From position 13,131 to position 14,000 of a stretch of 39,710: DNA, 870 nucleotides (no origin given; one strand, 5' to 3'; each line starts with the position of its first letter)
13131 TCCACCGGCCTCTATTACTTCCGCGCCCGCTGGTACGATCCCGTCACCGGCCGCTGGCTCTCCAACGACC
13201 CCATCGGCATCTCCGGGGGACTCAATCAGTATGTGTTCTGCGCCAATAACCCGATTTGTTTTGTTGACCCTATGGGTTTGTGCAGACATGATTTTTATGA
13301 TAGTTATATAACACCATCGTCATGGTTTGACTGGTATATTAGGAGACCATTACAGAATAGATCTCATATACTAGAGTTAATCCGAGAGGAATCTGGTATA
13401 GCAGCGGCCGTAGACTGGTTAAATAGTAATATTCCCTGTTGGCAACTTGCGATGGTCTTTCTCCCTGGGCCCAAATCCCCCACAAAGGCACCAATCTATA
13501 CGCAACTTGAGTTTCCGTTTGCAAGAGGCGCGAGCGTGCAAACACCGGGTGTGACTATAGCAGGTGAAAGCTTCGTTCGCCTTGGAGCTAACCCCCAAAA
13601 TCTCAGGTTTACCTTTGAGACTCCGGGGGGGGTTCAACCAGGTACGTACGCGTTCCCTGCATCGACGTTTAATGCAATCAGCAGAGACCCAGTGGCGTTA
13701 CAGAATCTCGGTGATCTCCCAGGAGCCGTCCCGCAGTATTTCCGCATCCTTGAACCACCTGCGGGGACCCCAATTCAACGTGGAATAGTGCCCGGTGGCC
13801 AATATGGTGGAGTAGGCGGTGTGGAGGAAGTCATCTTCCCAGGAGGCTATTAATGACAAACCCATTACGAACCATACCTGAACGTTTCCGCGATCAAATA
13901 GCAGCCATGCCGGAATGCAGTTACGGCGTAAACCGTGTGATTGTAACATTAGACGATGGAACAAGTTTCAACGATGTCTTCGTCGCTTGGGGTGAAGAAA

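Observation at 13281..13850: Compositionally foreign 190-aa RHS toxin tip with a TNT/ART-like residue pattern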

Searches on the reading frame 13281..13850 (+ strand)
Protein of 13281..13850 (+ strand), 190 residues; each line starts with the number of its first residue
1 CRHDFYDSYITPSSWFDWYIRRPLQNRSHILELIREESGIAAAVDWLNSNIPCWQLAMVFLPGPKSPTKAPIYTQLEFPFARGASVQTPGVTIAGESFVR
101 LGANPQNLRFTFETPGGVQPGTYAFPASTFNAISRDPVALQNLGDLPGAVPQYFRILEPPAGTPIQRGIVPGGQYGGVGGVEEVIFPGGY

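Call 6: search_protein_families(library=pfam, proteins=[window:13281-13850:+], max_evalue=1)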
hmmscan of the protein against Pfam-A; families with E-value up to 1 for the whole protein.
window:13281-13850:+ (190 aa): 0 families

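Call 7: search_protein_families(library=ncbifam, proteins=[window:13281-13850:+], max_evalue=1)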
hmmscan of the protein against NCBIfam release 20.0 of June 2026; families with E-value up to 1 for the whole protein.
window:13281-13850:+ (190 aa): 0 families

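Call 8: search_solved_structures(query=window:13281-13850:+, max_evalue=10, show_alignments=3)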
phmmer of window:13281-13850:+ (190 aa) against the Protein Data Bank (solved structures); distinct sequences matched with E-value up to 10: 0.

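Call 9: find_homologous_proteins(query=window:13281-13850:+, max_evalue=0.01)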
Query window:13281-13850:+ (190 aa): 48 proteins with E <= 0.01 among 410 candidates.
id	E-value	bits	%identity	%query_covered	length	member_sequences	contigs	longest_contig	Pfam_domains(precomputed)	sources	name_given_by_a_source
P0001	9.8e-80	286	100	70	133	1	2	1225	-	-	-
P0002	4.3e-57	212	78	66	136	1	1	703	-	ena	-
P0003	3.9e-55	205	74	66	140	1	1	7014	-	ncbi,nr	ncbi:MAG: hypothetical protein PHV60_06750, partial [bacterium]|nr:hypothetical protein [bacterium]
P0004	9.6e-55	204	74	66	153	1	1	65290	-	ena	-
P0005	2.9e-52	196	62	83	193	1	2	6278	-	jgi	jgi:hypothetical protein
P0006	5.4e-51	192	78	62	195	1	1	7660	-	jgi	jgi:hypothetical protein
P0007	5.9e-51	192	48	89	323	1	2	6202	-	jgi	-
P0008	8.4e-51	191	72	64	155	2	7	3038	-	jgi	jgi:hypothetical protein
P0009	1.8e-50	190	74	64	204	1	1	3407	-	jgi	jgi:hypothetical protein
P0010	5.0e-50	188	65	75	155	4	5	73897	-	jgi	jgi:hypothetical protein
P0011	7.8e-50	188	74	64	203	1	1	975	-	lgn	-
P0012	1.0e-49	187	64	73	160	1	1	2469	-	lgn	-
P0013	3.9e-49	186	75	61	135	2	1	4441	-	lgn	-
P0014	4.9e-49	185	63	73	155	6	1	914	-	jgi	-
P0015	7.1e-48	181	74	62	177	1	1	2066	-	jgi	-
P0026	2.4e-41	160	67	62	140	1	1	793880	-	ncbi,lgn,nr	ncbi:MAG: hypothetical protein IPL29_16060 [Propionivibrio sp.]|nr:hypothetical protein [Propionivib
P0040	6.4e-32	129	61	55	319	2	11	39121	-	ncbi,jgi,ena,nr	ncbi:MAG TPA: RHS repeat-associated core domain-containing protein [Candidatus Eisenbacteria bacteri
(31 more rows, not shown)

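Call 13: search_solved_structures(query=A1, max_evalue=10, show_alignments=3)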
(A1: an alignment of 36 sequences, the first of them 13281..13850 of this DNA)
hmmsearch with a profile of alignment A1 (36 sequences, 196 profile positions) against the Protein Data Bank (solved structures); distinct sequences matched with E-value up to 10: 3.
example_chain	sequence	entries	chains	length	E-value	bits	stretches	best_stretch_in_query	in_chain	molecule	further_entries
2x42_A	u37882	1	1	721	0.81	13.1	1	66-123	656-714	BETA-GLUCOSIDASE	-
2x40_A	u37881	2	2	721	0.81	13.1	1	66-123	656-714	BETA-GLUCOSIDASE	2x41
5xfs_A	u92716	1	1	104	2.9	11.3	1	55-134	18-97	PE family protein PE8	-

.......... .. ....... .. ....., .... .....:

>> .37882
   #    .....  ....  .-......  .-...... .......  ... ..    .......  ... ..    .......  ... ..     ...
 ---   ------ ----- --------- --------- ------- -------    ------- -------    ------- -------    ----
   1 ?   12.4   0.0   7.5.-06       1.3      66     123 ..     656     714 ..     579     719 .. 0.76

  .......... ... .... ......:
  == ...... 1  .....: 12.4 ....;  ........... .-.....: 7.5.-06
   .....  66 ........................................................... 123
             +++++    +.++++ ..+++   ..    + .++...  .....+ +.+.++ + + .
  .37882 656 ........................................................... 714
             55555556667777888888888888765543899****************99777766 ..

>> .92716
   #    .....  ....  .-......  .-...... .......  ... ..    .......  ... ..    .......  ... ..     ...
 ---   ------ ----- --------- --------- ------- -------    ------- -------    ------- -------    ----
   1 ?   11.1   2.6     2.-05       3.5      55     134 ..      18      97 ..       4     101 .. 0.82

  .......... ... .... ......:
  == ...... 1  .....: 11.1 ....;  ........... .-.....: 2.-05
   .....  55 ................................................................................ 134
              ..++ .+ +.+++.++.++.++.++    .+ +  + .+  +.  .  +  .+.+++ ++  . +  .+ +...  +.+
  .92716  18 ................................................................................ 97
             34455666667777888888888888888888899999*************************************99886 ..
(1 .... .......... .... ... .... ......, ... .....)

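Call 17: find_encoding_contigs(protein=P0004, flank=6000, max_places=3)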
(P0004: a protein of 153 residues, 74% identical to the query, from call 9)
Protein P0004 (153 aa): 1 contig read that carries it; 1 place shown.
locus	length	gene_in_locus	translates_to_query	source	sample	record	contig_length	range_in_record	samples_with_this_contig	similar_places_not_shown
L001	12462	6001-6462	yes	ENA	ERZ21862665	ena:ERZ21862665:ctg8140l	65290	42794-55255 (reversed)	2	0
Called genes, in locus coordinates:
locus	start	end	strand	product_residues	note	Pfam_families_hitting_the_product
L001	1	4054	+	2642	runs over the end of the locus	PF05593:RHS_repeat (faint), PF15520:Ntox10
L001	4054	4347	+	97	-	-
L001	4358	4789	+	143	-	-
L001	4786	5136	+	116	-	-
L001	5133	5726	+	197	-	PF15633:Tox-ART-HYD1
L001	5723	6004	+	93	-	PF21812:DUF6881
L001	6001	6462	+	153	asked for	-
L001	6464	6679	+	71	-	-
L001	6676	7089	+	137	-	-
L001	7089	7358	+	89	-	-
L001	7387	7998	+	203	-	-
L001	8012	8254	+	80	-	-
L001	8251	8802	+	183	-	-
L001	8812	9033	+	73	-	-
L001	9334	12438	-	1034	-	PF02415:Chlam_PMP (faint)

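Call 18: find_encoding_contigs(protein=P0026, flank=6000, max_places=3)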
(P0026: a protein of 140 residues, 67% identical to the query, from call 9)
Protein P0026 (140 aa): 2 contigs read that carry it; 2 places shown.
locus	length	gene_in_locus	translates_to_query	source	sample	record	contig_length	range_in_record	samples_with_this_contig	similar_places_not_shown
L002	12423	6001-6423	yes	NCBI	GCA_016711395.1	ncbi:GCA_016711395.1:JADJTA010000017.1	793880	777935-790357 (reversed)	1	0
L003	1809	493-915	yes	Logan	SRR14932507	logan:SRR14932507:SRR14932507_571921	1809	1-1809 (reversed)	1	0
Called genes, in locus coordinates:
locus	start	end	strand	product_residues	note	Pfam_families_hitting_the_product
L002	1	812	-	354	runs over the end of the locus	PF04313:HSDR_N, PF00270:DEAD, PF04851:ResIII, PF18766:SWI2_SNF2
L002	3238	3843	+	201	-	-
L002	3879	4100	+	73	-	-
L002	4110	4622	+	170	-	-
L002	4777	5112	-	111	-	PF13683:rve_3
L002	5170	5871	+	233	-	PF01797:Y1_Tnp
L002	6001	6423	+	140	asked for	-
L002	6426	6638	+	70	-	-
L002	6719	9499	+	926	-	PF25023:TEN_YD-shell, PF05593:RHS_repeat (weak), PF25023:TEN_YD-shell (weak)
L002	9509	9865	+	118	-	-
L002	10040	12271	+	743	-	PF25023:TEN_YD-shell (faint), PF05593:RHS_repeat (weak)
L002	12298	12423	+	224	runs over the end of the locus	-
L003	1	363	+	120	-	?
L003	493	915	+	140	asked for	-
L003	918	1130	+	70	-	-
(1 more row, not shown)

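Call 19: search_protein_representatives(protein=window:13281-13850:+)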
Query: 190 residues. Proteins with E-value up to 0.001 (for the whole library): 74; up to 1e-10: 59; up to 1e-30: 37. The best 74 are listed.
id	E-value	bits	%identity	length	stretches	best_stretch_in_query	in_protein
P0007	1.9e-51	191.5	72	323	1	66-188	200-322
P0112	3.3e-51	190.7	74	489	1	66-190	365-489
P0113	3.7e-51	190.5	78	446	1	74-190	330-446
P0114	4.5e-51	190.2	76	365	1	74-190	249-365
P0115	2.0e-49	184.9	74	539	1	74-190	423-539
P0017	7.2e-47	176.5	70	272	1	69-190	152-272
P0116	2.3e-46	174.9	73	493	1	74-190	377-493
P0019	2.1e-45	171.7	71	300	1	72-190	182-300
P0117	2.2e-45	171.6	66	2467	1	57-190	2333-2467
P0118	6.2e-45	170.2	59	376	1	39-190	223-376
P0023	8.7e-44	166.4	67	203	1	72-190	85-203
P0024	1.5e-42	162.4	71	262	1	74-183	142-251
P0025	4.5e-42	160.8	71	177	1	67-172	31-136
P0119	5.1e-41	157.4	66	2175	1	71-190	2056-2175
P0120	5.1e-41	157.4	64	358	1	69-190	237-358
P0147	2.3e-19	86.7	47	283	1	79-190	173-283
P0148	2.3e-19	86.7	46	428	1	91-188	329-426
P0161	3.1e-05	40.5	32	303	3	65-127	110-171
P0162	3.8e-05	40.2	51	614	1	84-190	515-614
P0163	1.3e-04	38.5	34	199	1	53-189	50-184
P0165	2.4e-04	37.6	51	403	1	92-132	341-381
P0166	2.5e-04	37.6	40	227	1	83-189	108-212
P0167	3.5e-04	37.1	35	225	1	73-189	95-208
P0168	4.2e-04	36.8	51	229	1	91-190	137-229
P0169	7.9e-04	35.9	41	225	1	82-189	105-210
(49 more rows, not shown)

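Call 21: search_protein_families(library=pfam, proteins=[P0161, P0163, P0166, P0167, P0169, P0162, P0168, P0165, P0148, P0147], max_evalue=0.1)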
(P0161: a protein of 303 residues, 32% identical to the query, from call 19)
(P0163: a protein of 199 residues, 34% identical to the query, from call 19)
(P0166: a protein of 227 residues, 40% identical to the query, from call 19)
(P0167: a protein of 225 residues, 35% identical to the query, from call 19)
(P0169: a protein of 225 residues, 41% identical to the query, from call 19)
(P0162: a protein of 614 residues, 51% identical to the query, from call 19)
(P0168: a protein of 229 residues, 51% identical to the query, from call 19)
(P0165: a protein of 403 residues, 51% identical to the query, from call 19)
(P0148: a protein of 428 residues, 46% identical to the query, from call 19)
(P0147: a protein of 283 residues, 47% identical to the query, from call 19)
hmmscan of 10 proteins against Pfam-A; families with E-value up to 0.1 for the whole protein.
P0161 (303 aa): 15 families
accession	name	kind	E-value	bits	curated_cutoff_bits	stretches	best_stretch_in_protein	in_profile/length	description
PF15418.12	DUF4625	-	0.00036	21.3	27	0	89-138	8-56/131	Domain of unknown function (DUF4625)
PF18914.6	DUF5666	-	0.0018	19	27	0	108-130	35-51/60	Domain of unknown function (DUF5666)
PF00691.25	OmpA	-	0.0018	19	27.2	0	26-50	26-50/98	OmpA family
PF25509.1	DUF7916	-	0.0026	17.3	27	0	114-145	256-287/296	Domain of unknown function (DUF7916)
PF11534.13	HTHP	-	0.0069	17.2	25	0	28-50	49-71/72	Hexameric tyrosine-coordinated heme protein (HTHP)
PF23801.1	DUF7177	-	0.0074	17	27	0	13-35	8-30/83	Family of unknown function (DUF7177)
PF13467.12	RHH_4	-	0.0083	16.6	25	0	31-51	3-23/67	Ribbon-helix-helix domain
PF11604.15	CusF_Ec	-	0.011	16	27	0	108-130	41-63/72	Copper binding periplasmic protein CusF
PF02018.23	CBM_4_9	-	0.016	16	25.9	0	16-69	76-131/136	Carbohydrate binding domain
PF11954.13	DUF3471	-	0.019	15.8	29.3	0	148-189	54-95/103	Domain of unknown function (DUF3471)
PF21300.2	LbR_Ice_bind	-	0.056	14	30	0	3-54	15-64/97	Grass antifreeze beta roll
PF08366.18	LLGL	-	0.064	13.9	22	0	59-105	23-69/104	LLGL2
PF24203.1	Phage_ProQ_C_like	-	0.091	13.9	27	0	13-36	6-27/112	Phage ProQ C-terminal-like domain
PF03390.20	2HCT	-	0.095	11.7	26.2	0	55-82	159-186/415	2-hydroxycarboxylate transporter family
PF05223.17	MecA_N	-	0.099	13.4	22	0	118-156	66-104/117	NTF2-like N-terminal transpeptidase domain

P0163 (199 aa): 1 family
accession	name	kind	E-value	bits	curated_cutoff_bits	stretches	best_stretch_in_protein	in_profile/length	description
PF14021.12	TNT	-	0.064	14.1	27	0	157-185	47-75/88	Tuberculosis necrotizing toxin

P0166 (227 aa): 1 family
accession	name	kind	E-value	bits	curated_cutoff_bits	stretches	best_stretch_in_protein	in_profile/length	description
PF14021.12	TNT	-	0.012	16.5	27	1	153-210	15-72/88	Tuberculosis necrotizing toxin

P0167 (225 aa): 0 families

P0169 (225 aa): 0 families

P0162 (614 aa): 1 family
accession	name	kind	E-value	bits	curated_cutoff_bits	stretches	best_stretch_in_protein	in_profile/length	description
PF05593.20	RHS_repeat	-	5.5e-05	23.9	22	0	32-61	1-28/38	RHS Repeat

P0168 (229 aa): 0 families

P0165 (403 aa): 2 families
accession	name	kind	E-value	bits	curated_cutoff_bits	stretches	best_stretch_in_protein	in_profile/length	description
PF05593.20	RHS_repeat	-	0.0021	18.9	22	1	141-172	2-32/38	RHS Repeat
PF01527.26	HTH_Tnp_1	-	0.057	14.1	24.1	0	2-24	2-26/75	Transposase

P0148 (428 aa): 2 families
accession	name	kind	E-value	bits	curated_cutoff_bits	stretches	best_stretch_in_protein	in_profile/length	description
PF03527.20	RHS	-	8.6e-08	32.3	27.9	1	49-84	2-37/38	RHS protein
PF25023.1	TEN_YD-shell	-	0.019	13.5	50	1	49-153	790-898/909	Teneurin YD-shell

P0147 (283 aa): 1 family
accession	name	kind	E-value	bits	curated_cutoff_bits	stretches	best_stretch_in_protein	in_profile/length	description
PF05593.20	RHS_repeat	-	0.0041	17.9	22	1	3-28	9-33/38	RHS Repeat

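Call 23: predict_structure(alignment_id=A1)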
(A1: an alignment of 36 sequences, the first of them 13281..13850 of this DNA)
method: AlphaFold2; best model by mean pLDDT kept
length: 190 residues; sequences in the alignment: 36
mean_pLDDT: 77.1   pTM: 0.54
mean pLDDT of the five models: 77.1, 75.7, 74.4, 73.5, 71.8
residues with pLDDT >= 90: 90; 70-90: 26; 50-70: 61; < 50: 13
segments of 3 or more residues with pLDDT < 50: 1-11
pLDDT, mean of each block of 10 residues (from residue 1): 38 53 58 64 75 62 56 58 66 97 91 85 95 95 94 96 95 93 94
secondary structure, 60 per line:
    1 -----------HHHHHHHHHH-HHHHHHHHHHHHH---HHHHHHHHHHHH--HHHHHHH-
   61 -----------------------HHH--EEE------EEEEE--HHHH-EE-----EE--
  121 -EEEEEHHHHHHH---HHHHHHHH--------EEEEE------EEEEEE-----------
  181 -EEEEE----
elements in order: H12-21 H23-35 H39-50 H53-59 E89-91 E98-102 H105-108 E122-126 H127-133 H137-144 E153-157 E164-169 E182-186

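Call 25: fold_search(model_id=the predicted structure, library=pdb)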
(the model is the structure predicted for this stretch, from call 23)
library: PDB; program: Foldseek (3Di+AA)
matches with E <= 10: 27; with E <= 0.001: 0
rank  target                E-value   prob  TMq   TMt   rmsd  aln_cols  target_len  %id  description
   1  6b12_A                3.8e-02  0.98  0.35  0.51   5.4       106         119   22  Structure of Tne2 in complex with Tni2 (released 2017-12-20)
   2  6xtd_A                7.9e-02  0.99  0.38  0.53   3.7       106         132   12  Rhs1-CT in complex with cognate immunity protein RhsI1 (released 2021-07-28)
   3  8pms_A                3.3e-01  0.75  0.31  0.31   4.8       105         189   10  NADase from Aspergillus fumigatus with replaced C-terminus from Neurospora crassa (released 2023-11-15)
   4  8pms_C                6.9e-01  0.51  0.30  0.30   5.2       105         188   10  NADase from Aspergillus fumigatus with replaced C-terminus from Neurospora crassa (released 2023-11-15)
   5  6ygf_A                7.8e-01  0.47  0.30  0.27   6.2       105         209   11  NADase from Aspergillus fumigatus with trapped reaction products (released 2020-12-23)
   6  6yge_B                9.4e-01  0.41  0.30  0.27   6.2       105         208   11  NADase from Aspergillus fumigatus (released 2020-12-23)
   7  4zv0_A                9.4e-01  0.18  0.25  0.33  11.7       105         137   11  Structure of Tse6 in complex with Tsi6 (released 2015-11-11)
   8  4zv4_D                1.1e+00  0.25  0.29  0.33   6.6       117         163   12  Structure of Tse6 in complex with EF-Tu (released 2015-11-11)
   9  8pmr_B                1.3e+00  0.33  0.30  0.27   6.1       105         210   11  NADase from Aspergillus fumigatus with mutated calcium binding motif (D219A/E220A) (released 2023-11-15)
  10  6ygg_B                2.0e+00  0.20  0.29  0.26   6.3       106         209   11  NADase from Aspergillus fumigatus complexed with a substrate anologue (released 2020-12-23)
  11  9b62_E                2.5e+00  0.01  0.09  0.08  46.9       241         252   10  Human RANBP2/RAN(GTP)/RANGAP1-SUMO1/UBC9/CRM1/RAN(GTP) - composite map and model (released 2024-10-16)
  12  2ivd_B                4.7e+00  0.02  0.16  0.09   9.1       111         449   16  Structure of protoporphyrinogen oxidase from Myxococcus xanthus with acifluorfen (released 2006-10-17)
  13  4yuu_O2               4.7e+00  0.01  0.12  0.11  16.7       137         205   10  Crystal structure of oxygen-evolving photosystem II from a red alga (released 2016-01-20)
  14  3mfe_U                5.0e+00  0.01  0.13  0.11  14.8       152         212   16  Crystal Structure of Mycobacterium Tuberculosis Proteasome open-gate mutant with H0 movement (released 2010-06-23)
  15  4gbs_B                6.4e+00  0.01  0.12  0.13  13.5       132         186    9  Crystal structure of a putative lipoprotein (BF2707) from Bacteroides fragilis NCTC 9343 at 2.75 A resolution (released 2012-10-10)
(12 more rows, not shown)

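Call 41: find_encoding_contigs(protein=P0010, flank=5000, max_places=2)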
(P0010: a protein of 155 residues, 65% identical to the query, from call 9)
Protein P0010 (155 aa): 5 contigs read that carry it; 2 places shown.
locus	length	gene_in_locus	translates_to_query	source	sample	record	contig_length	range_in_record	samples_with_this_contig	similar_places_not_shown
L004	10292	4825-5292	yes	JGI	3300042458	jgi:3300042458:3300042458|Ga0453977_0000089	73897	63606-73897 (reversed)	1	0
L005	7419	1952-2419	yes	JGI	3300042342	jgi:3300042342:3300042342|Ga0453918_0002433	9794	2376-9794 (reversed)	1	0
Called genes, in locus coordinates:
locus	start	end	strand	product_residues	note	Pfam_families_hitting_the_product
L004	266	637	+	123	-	-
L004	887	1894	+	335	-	-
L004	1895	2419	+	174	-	-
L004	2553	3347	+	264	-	PF25023:TEN_YD-shell (faint), PF05593:RHS_repeat (weak), PF00589:Phage_integrase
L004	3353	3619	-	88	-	PF05016:ParE_toxin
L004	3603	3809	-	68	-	PF05509:TraY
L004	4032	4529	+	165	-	PF14436:EndoU_bacteria (weak)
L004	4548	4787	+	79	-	-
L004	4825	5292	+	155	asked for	-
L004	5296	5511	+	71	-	-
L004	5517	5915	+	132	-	-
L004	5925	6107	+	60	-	-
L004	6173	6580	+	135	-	-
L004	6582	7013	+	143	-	-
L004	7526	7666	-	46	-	-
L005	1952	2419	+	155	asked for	-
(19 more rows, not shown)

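Call 42: find_encoding_contigs(protein=P0040, flank=5000, max_places=2)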
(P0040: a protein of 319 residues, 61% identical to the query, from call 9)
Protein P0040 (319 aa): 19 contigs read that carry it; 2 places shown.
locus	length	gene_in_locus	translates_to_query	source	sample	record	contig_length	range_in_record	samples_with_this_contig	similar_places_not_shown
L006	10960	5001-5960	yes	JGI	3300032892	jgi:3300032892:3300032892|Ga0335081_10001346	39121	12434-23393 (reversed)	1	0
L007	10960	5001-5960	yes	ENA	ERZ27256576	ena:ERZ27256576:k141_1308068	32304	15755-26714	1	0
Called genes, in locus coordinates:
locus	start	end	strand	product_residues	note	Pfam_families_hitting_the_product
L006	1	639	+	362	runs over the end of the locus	PF00589:Phage_integrase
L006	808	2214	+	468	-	PF25023:TEN_YD-shell, PF05593:RHS_repeat (faint)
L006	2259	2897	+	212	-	-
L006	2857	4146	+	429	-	-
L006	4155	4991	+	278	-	-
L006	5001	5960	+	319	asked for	-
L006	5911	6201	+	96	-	-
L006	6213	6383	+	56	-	-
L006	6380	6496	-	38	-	-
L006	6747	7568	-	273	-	-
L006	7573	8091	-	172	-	-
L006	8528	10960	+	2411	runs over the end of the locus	PF01833:TIG, PF01344:Kelch_1 (faint), PF01833:TIG, PF02368:Big_2, PF24981:Beta-prop_ATRN-LZTR1 (weak), PF13415:Beta-prop_FBX42 (weak), PF02368:Big_2, PF01833:TIG, +2 more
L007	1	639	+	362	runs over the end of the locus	PF00589:Phage_integrase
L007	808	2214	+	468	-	PF25023:TEN_YD-shell, PF05593:RHS_repeat (faint)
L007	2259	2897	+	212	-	-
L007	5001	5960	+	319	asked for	-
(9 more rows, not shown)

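Call 55: search_solved_structures(query=A3, max_evalue=10, show_alignments=5)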
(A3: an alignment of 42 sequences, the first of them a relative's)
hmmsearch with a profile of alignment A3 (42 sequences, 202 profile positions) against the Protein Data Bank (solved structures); distinct sequences matched with E-value up to 10: 3.
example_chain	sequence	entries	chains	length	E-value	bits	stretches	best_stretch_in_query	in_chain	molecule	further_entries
2gry_A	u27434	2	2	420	0.95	12.6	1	142-179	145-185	Kinesin-like protein KIF2 | Kinesin-like protein KIF2A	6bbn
5aj3_O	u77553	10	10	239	1.1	12.4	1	45-126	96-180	MITORIBOSOMAL PROTEIN US15M, MRPS15 | Uncharacterized protein | Mitochondrial ribosomal protein S15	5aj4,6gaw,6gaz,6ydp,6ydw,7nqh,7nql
8oin_AL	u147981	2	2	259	1.3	12.2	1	45-126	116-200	28S ribosomal protein S15, mitochondrial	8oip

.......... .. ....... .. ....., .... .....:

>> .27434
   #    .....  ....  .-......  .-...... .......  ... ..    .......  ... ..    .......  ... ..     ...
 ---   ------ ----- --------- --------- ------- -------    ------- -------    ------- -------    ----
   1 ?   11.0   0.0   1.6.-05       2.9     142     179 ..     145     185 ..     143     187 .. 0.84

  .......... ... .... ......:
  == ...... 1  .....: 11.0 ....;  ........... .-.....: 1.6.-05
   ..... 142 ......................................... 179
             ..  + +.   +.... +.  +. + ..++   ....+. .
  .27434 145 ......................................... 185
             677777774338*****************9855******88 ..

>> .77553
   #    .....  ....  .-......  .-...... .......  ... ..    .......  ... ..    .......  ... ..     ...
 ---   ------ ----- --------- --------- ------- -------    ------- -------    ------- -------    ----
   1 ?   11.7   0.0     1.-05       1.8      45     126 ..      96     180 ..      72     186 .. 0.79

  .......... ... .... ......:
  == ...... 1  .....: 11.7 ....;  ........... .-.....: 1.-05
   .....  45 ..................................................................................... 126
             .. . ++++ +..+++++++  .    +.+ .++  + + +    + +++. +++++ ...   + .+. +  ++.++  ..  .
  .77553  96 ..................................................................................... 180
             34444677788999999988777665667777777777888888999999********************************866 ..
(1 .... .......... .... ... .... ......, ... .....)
